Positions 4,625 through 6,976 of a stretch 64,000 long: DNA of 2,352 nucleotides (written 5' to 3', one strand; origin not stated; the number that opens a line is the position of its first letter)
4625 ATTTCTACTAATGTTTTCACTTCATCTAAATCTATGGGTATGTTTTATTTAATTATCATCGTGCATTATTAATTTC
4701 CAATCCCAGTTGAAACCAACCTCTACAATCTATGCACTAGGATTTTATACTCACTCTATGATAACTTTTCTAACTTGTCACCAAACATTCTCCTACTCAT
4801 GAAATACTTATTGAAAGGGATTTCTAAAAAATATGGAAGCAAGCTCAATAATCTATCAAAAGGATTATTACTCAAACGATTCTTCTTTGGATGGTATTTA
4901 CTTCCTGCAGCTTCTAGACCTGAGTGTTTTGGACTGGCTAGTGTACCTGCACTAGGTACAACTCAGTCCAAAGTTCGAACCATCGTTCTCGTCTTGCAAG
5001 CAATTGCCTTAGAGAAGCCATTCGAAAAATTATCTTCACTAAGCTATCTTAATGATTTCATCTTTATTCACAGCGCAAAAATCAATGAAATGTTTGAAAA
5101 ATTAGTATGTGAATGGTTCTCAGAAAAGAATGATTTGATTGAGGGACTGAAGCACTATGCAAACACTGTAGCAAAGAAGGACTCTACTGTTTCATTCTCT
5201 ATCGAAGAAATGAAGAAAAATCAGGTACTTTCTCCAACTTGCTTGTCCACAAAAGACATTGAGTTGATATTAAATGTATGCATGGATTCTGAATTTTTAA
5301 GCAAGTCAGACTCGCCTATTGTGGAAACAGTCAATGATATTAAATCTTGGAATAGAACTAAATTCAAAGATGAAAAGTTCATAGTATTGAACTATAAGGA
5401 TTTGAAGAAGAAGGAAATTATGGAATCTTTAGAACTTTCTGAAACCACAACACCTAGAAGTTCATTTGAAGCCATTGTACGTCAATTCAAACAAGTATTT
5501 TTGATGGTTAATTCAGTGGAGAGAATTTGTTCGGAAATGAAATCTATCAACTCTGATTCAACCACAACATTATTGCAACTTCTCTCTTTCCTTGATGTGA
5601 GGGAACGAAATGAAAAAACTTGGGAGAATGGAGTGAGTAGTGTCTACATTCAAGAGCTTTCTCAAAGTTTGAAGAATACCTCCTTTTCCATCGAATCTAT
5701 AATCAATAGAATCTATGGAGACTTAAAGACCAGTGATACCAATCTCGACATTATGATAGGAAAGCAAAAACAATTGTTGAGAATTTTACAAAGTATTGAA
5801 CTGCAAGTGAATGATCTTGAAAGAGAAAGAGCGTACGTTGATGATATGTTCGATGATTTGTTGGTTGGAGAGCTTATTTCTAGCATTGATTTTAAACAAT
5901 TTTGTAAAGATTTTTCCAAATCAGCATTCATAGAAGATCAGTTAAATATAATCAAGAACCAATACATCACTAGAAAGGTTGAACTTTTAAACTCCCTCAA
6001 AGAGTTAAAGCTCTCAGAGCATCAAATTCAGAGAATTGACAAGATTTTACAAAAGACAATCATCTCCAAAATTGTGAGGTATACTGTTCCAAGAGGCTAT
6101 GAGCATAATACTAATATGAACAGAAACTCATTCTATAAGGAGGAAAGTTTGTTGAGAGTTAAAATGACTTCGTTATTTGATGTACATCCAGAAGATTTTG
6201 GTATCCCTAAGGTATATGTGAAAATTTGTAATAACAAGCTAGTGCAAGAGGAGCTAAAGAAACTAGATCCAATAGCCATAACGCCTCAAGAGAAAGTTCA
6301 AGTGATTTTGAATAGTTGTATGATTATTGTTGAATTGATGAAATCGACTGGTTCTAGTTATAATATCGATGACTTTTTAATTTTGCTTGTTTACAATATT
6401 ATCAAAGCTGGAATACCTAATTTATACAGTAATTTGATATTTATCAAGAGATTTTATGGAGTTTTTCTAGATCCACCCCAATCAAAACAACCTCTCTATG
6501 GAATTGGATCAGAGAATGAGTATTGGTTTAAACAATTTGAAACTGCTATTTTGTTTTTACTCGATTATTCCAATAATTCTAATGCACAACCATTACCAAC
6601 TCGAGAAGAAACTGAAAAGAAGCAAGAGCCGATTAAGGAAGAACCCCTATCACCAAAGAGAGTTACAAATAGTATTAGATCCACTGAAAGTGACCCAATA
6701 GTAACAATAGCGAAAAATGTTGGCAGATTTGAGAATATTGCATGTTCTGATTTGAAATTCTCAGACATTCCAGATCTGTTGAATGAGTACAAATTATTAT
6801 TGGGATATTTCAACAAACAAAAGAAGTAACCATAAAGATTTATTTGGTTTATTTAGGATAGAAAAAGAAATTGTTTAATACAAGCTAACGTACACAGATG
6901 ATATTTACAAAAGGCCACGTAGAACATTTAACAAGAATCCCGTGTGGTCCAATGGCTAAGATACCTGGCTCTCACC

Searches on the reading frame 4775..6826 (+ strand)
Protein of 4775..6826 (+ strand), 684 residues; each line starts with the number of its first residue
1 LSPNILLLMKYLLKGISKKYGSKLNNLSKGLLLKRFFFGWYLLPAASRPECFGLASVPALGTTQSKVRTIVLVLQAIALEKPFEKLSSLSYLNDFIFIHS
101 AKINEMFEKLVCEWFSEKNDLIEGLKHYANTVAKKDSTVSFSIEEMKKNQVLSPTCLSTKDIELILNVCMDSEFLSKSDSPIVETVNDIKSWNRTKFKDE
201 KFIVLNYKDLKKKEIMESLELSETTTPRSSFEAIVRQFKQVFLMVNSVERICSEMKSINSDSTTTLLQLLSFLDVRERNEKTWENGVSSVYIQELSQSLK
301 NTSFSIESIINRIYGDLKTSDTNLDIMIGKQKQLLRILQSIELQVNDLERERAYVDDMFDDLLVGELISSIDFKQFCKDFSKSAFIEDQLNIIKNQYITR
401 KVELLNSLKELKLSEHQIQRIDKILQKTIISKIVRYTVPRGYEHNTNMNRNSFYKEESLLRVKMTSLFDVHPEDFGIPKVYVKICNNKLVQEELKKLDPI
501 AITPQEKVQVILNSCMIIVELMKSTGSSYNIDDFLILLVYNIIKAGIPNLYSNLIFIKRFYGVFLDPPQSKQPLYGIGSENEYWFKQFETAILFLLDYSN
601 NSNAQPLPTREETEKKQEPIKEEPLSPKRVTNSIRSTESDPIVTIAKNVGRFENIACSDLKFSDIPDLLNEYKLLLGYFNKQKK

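Call 69: search_protein_families(library=pfam, max_evalue=0.0001, proteins=[window:4775-6826:+])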
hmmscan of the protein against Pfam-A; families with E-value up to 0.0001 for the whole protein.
window:4775-6826:+ (684 aa): 1 family
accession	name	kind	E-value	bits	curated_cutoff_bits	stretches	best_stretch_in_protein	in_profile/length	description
PF02204.23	VPS9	-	5.1e-20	72.2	27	1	490-599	4-103/104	Vacuolar sorting protein 9 (VPS9) domain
